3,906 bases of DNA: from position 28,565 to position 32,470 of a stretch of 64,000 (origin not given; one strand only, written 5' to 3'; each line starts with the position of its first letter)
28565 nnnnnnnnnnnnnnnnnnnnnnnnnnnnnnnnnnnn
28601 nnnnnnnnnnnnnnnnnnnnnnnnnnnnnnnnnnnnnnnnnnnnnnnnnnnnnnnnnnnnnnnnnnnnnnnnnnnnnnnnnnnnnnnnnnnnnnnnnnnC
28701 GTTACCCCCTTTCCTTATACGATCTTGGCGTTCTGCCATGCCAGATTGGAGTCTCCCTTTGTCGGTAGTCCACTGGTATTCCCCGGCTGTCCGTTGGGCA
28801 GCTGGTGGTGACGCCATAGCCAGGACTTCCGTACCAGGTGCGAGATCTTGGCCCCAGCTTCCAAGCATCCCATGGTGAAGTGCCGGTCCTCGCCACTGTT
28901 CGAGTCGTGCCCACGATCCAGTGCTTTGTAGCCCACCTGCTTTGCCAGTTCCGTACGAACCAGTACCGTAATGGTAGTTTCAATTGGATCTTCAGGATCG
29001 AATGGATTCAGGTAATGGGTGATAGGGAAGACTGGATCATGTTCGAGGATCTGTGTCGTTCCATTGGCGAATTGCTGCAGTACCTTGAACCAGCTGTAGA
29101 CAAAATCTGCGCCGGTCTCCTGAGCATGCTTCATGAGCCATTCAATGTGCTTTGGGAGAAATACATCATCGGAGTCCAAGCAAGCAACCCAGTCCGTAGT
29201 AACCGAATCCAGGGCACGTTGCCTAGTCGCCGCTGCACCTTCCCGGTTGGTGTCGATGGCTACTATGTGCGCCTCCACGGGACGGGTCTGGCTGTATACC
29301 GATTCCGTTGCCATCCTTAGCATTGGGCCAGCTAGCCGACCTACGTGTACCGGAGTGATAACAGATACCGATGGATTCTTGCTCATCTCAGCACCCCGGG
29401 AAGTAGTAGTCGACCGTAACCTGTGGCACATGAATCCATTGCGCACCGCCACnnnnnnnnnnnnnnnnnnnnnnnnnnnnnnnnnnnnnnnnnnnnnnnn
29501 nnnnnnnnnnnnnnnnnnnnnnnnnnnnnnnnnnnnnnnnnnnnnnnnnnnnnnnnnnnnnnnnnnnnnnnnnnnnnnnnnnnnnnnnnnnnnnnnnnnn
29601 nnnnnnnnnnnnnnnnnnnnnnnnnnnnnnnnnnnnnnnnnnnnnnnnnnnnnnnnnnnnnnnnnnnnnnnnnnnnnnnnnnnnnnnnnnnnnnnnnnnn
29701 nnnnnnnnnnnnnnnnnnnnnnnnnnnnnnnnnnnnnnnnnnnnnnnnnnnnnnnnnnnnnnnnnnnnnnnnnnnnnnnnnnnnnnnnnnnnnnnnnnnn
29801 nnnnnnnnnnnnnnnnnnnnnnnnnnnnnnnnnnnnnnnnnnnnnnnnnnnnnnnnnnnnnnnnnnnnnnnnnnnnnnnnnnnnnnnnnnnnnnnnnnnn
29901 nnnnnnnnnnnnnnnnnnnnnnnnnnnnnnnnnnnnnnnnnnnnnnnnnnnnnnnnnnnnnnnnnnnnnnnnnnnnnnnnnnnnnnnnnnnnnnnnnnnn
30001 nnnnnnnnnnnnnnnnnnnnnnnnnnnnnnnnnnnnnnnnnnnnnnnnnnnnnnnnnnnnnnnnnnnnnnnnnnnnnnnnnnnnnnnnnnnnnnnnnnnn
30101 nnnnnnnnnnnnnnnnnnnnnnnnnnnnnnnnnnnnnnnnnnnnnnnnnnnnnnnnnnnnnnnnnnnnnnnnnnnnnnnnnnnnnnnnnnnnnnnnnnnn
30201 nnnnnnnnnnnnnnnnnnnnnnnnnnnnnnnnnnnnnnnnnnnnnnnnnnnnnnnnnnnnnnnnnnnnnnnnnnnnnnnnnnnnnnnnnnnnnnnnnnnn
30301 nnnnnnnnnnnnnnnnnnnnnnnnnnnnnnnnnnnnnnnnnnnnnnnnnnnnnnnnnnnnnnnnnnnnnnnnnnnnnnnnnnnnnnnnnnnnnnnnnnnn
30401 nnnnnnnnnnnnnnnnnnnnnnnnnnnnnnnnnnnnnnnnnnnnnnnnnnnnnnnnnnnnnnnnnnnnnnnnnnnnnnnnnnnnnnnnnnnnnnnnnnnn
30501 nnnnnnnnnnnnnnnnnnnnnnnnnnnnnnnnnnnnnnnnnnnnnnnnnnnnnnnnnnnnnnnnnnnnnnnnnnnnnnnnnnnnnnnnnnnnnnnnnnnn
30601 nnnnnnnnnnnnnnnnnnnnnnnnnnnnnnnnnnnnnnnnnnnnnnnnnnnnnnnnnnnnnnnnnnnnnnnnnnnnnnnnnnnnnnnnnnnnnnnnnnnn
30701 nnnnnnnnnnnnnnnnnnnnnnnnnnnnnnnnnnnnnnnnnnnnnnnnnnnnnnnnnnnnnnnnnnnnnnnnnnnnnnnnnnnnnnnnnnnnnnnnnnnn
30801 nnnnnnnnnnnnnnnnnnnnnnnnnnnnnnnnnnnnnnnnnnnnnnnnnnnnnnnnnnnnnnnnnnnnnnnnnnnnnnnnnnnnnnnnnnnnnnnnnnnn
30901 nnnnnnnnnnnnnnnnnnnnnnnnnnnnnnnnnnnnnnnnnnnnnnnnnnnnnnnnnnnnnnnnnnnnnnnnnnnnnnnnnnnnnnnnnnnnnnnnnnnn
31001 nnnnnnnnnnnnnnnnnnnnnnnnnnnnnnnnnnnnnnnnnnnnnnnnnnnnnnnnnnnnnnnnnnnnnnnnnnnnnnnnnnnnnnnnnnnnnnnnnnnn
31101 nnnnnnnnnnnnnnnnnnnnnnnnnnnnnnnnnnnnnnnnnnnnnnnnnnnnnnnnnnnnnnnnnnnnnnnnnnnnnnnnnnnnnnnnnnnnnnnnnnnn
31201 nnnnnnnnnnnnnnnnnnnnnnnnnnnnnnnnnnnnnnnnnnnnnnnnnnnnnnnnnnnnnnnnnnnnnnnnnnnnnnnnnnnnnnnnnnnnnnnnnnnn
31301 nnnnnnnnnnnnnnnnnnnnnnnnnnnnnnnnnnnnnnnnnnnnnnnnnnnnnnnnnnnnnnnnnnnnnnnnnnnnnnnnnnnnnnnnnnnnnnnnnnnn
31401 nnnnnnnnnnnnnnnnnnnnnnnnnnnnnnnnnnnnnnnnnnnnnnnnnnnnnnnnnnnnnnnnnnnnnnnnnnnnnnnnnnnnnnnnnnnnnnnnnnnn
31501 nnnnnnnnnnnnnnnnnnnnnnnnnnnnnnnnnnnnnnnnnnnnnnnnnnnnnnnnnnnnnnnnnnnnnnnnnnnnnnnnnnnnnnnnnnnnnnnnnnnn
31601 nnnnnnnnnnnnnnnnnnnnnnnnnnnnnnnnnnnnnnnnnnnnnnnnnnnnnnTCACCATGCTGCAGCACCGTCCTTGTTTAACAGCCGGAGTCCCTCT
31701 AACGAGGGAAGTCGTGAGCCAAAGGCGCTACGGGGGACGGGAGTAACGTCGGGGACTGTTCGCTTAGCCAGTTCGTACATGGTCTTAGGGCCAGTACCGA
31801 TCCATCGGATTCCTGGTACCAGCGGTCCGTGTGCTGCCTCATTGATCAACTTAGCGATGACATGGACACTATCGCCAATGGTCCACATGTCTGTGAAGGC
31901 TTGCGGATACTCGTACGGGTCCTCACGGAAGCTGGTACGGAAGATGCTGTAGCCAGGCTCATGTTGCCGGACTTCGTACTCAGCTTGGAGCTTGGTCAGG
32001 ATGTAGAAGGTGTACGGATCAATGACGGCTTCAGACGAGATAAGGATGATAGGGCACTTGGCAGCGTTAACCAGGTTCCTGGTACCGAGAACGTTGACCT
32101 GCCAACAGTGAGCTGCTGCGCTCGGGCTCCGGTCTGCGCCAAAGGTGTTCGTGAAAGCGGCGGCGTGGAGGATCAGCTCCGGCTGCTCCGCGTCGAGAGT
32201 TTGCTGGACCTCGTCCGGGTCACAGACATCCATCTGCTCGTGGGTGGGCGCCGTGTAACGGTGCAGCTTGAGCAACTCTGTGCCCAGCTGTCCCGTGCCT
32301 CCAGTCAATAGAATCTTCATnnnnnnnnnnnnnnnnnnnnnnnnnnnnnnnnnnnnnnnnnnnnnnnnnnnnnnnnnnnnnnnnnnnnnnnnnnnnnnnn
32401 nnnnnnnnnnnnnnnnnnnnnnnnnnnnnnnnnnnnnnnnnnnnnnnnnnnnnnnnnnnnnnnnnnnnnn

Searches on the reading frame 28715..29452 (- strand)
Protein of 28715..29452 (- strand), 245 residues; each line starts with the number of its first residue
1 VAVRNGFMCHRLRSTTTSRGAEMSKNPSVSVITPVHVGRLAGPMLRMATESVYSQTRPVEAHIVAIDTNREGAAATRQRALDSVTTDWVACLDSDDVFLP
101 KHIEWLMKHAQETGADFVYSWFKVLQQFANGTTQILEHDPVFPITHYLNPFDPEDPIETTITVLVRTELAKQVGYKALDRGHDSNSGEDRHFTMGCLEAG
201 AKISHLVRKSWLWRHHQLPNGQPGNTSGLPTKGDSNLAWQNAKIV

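Call 57: search_protein_families(library=phrogs, proteins=[window:28715-29452:-], max_evalue=0.001)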
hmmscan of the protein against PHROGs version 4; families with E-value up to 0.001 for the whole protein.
window:28715-29452:- (245 aa): 1 family
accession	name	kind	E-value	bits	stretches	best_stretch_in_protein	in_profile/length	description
phrog_14775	-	moron, auxiliary metabolic gene and host takeover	1.9e-34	120.1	1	27-218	3-195/203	glycosyltransferase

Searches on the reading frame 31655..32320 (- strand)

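Call 57: search_protein_families(library=phrogs, proteins=[window:31655-32320:-], max_evalue=0.001)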
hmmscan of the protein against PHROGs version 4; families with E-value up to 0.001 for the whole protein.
window:31655-32320:- (221 aa): 1 family
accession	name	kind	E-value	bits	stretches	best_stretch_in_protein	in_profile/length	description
phrog_540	-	DNA, RNA and nucleotide metabolism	6.3e-14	52.3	1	1-165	293-484/715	nucleotide-sugar epimerase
